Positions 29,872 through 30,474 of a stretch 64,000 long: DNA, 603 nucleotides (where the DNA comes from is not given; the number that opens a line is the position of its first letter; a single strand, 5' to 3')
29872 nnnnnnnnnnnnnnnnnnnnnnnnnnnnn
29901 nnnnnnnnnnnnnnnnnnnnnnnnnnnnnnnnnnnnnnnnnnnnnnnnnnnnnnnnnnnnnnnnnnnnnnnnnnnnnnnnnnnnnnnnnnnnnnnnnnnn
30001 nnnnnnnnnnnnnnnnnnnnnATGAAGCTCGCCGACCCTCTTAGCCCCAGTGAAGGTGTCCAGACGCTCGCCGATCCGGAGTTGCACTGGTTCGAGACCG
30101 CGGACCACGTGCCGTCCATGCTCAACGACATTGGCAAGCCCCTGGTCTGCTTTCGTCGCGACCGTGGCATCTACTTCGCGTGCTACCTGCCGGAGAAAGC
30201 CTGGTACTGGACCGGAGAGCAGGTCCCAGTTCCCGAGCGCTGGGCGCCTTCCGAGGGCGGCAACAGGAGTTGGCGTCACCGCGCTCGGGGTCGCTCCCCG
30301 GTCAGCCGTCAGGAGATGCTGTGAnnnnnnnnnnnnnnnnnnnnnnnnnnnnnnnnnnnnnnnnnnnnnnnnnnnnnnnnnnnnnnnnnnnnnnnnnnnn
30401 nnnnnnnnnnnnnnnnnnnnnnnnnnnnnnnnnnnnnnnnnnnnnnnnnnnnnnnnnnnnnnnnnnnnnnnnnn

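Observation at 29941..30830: Sigma-54 promoter driving a two-gene small-protein operon immediately beside the sigma-54 activator gene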

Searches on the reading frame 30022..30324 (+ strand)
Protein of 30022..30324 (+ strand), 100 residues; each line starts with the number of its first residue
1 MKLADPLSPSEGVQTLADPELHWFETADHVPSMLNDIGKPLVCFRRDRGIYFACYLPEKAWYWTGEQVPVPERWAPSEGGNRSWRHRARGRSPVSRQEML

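Call 3: search_protein_families(library=pfam, proteins=[window:30022-30324:+], max_evalue=0.1)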
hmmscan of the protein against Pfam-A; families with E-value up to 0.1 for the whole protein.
window:30022-30324:+ (100 aa): 0 families

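Call 8: find_homologous_proteins(query=window:30022-30321:+)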
Query window:30022-30321:+ (100 aa): 2 proteins with E <= 0.001 among 5 candidates.
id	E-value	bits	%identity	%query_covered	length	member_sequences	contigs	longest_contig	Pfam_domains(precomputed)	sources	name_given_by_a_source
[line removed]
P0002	1.4e-41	159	71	93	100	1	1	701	-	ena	-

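Call 11: find_encoding_contigs(protein=P0002, flank=2000, max_places=4)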
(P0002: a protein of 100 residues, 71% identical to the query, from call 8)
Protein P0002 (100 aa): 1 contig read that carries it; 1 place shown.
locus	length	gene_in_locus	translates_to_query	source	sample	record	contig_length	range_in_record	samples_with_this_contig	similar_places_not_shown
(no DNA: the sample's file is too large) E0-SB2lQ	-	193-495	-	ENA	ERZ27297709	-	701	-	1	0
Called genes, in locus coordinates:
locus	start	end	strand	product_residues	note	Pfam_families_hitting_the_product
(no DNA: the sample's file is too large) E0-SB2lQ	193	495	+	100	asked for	-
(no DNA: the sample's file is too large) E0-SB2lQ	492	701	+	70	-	?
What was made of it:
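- On Translationally coupled operon: The P0002 contig has a 4-nt overlap (call 11).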

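Call 16: search_protein_families(library=ncbifam, proteins=[window:30022-30324:+], max_evalue=0.1)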
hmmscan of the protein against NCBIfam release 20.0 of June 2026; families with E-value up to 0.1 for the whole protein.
window:30022-30324:+ (100 aa): 0 families

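Call 45: predict_structure(protein=P0001)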
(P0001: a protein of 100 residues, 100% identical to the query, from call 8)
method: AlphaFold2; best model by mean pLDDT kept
length: 100 residues; sequences in the alignment: 1
mean_pLDDT: 37.9   pTM: 0.23
mean pLDDT of the five models: 37.9, 35.8, 34.9, 34.4, 31.5
residues with pLDDT >= 90: 0; 70-90: 0; 50-70: 11; < 50: 89
segments of 3 or more residues with pLDDT < 50: 1-37, 45-51, 57-100
pLDDT, mean of each block of 10 residues (from residue 1): 30 33 46 46 49 48 34 34 31 29
secondary structure, 60 per line:
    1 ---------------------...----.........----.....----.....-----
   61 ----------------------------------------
elements in order: E22-24 H29-37 E42-46 E51-55
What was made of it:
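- Tried and rejected: The single-sequence AlphaFold model is unusable, with pLDDT 38 (call 45).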

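Call 46: find_encoding_contigs(protein=P0001, flank=10000, max_places=4)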
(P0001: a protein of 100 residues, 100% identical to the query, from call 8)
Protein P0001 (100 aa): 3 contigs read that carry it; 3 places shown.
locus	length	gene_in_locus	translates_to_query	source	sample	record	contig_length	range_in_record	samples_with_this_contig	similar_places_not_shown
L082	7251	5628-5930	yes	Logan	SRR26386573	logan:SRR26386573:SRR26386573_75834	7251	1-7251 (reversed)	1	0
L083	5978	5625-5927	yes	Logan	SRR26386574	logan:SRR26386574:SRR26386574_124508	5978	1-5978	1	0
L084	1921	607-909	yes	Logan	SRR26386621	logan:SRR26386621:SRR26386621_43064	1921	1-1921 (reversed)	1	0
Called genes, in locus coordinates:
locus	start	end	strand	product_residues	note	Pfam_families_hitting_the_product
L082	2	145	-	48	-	?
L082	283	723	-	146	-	PF09537:DUF2383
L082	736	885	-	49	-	PF18919:DUF5670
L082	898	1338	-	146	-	-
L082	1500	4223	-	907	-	-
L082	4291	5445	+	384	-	PF01594:AI-2E_transport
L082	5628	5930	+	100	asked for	-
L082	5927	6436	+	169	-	-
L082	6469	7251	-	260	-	?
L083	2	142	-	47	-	?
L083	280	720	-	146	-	PF09537:DUF2383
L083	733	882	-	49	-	PF18919:DUF5670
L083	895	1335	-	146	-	-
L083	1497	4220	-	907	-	-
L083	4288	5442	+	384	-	PF01594:AI-2E_transport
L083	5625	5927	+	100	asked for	-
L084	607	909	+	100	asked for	-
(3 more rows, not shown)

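Call 53: find_related_loci(query=A4, collection=metagenome_contigs, flank=6000)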
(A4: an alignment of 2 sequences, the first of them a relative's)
Query A4 (100 aa) in metagenome_contigs; peptide patterns used: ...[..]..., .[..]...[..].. (x = any residue, [..] = any of these).
190 stretches matched a pattern, but none encodes a relative of the query by tblastn (E <= 1e-3).
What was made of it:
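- Tried and rejected: A JGI metagenome scan with the gene 1 alignment found nothing (call 53).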

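Call 57: search_protein_representatives(alignment_id=A4)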
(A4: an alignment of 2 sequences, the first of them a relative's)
Query: 2 sequences, 100 profile positions. Proteins with E-value up to 0.001 (for the whole library): 5; up to 1e-10: 4; up to 1e-30: 1. The best 5 are listed.
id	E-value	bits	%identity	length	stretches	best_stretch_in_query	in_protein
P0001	1.9e-60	217.3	-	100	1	1-100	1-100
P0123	6.0e-16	74.4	-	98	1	21-79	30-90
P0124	9.6e-16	73.8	-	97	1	21-75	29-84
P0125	1.0e-14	70.4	-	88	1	15-84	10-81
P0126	1.7e-05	40.9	-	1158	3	57-88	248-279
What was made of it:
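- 30022..30324 (+): Gene 1: a 100-aa soluble protein of a rare family with no Pfam or PDB match. Conserved core: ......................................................, followed by a basic tail. An exhaustive HMMER search adds only three more clusters (call 57).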

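Call 59: find_encoding_contigs(protein=P0123, flank=6000, max_places=3)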
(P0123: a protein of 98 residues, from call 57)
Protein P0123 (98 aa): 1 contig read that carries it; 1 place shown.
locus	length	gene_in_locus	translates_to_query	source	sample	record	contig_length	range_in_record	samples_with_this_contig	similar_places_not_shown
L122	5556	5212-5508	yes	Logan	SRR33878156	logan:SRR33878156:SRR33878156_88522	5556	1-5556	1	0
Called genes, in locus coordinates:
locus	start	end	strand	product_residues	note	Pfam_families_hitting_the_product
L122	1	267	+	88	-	?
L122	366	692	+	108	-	-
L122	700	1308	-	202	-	PF00719:Pyrophosphatase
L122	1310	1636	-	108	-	-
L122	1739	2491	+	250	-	-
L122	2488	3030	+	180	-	PF04239:DUF421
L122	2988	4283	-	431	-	PF01494:FAD_binding_3 (weak), PF01593:Amino_oxidase, PF13450:NAD_binding_8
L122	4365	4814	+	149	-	PF20106:DUF6496 (weak)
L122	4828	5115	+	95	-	PF11373:DUF3175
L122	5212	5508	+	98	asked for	-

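Call 60: find_encoding_contigs(protein=P0124, flank=6000, max_places=3)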
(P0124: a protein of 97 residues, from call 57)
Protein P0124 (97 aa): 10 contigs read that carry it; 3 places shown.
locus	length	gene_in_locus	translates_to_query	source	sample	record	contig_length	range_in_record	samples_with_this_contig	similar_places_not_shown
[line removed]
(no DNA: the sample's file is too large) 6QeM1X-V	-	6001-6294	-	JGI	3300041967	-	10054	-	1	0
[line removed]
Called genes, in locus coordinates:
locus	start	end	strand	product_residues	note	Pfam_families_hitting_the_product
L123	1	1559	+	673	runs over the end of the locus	PF00512:HisKA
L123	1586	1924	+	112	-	PF08448:PAS_4 (weak)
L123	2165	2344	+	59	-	-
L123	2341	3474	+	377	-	PF02518:HATPase_c, PF00072:Response_reg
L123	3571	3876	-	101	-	-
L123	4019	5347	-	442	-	PF01593:Amino_oxidase, PF13450:NAD_binding_8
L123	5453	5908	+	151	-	PF20106:DUF6496 (weak)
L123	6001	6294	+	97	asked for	-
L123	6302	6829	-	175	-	PF05163:DinB (weak), PF04978:MST, PF11716:MDMPI_N (weak), PF12867:DinB_2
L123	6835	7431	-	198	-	PF00106:adh_short, PF01370:Epimerase (weak), PF08659:KR (faint), PF13561:adh_short_C2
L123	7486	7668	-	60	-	-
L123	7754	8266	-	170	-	PF13302:Acetyltransf_3 (weak), PF00583:Acetyltransf_1, PF13673:Acetyltransf_10 (weak), PF13508:Acetyltransf_7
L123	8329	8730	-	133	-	PF10000:ACT_3, PF13840:ACT_7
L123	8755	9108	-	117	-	-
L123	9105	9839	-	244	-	-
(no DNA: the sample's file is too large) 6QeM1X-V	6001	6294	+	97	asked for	-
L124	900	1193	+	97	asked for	-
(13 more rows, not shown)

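Call 61: find_encoding_contigs(protein=P0125, flank=6000, max_places=3)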
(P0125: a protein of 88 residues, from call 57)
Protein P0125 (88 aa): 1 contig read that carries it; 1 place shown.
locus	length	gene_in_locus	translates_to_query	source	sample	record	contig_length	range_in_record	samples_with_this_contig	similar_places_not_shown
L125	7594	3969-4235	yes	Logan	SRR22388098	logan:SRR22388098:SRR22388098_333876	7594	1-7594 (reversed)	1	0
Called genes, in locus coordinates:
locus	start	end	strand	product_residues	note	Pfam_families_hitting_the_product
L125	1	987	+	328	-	?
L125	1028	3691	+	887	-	PF00989:PAS, PF08448:PAS_4, PF00989:PAS, PF08448:PAS_4, PF13426:PAS_9, PF00512:HisKA, PF02518:HATPase_c, PF00072:Response_reg, +4 more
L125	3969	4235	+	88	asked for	-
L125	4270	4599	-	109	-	-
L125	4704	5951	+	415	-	PF13609:Porin_4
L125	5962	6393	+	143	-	-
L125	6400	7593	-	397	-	?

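Call 71: search_protein_families(library=pfam, proteins=[L122:366-692:+], max_evalue=0.05)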
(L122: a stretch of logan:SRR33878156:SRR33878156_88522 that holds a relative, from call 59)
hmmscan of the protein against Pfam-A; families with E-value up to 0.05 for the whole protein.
L122:366-692:+ (108 aa): 1 family
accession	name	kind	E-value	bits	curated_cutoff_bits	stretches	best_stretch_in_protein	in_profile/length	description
PF21827.1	New_glue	-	0.0021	18.2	31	1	1-69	1-66/94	New glue protein family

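Call 90: search_protein_families(library=pfam, alignment_id=A7, max_evalue=10)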
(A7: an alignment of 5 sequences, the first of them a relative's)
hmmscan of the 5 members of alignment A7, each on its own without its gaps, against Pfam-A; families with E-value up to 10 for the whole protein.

A. member 1, P0001 (100 aa): 0 families

B. families by the number of members that match (of 5 scanned): 0 families
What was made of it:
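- Tried and rejected: There is no Pfam hit even at E <= 10 for five family members (call 90).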

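Call 91: search_solved_structures(query=A7, max_evalue=10)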
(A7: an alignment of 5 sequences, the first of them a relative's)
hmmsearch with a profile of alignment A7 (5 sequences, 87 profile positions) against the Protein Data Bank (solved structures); distinct sequences matched with E-value up to 10: 4.
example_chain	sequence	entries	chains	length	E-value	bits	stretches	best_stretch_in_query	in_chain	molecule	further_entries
3bii_E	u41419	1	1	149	0.67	13.2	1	43-78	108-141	Molybdopterin-converting factor subunit 2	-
1fm0_E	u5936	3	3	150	0.68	13.1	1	43-78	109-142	MOLYBDOPTERIN CONVERTING FACTOR, SUBUNIT 2 | Molybdopterin converting factor subunit 2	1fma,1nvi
6k3c_A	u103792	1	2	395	0.8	12.9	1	54-77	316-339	Intracellular polyhydroxyalkanoate synthase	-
5xav_A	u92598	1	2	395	0.8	12.9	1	54-77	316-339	Intracellular polyhydroxyalkanoate synthase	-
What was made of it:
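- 30022..30324 (+): No Pfam or PDB hit (calls 3, 90, 91).
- Tried and rejected: There is no PDB sequence hit (call 91).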

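Call 96: search_protein_families(library=padloc, proteins=[window:30022-30324:+], max_evalue=0.01)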
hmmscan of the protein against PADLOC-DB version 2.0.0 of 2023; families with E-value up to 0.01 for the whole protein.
window:30022-30324:+ (100 aa): 0 families
